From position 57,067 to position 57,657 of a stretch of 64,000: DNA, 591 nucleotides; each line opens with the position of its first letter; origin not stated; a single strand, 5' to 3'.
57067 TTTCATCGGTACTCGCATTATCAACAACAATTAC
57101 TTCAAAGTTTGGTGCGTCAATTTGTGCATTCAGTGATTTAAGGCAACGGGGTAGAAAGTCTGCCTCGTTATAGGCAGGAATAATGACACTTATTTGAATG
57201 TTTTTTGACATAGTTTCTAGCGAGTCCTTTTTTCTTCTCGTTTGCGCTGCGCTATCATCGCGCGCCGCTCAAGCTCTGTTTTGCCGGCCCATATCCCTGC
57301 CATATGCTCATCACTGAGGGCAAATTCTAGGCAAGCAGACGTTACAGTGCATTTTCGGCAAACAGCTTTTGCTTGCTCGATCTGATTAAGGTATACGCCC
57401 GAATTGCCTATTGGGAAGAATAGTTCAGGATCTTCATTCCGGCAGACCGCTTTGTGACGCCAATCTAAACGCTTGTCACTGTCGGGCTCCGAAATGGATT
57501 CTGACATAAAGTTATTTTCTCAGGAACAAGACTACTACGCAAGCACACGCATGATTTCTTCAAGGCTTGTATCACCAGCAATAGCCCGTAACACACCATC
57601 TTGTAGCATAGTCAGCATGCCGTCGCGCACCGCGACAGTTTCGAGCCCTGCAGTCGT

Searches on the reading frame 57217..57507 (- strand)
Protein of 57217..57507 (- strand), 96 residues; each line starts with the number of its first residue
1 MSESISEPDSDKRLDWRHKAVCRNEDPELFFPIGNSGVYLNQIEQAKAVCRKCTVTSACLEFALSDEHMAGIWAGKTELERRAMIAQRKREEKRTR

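Call 8: search_protein_families(library=ncbifam, proteins=[window:57217-57507:-])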
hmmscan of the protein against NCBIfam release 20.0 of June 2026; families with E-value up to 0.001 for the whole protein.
window:57217-57507:- (96 aa): 0 families

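Call 54: search_protein_families(library=pfam, proteins=[window:57217-57507:-], max_evalue=0.01)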
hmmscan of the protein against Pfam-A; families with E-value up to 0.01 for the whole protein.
window:57217-57507:- (96 aa): 1 family
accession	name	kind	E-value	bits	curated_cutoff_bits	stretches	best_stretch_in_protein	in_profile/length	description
PF02467.21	Whib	-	3.1e-23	82.5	23.6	1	16-84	1-65/65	Transcription factor WhiB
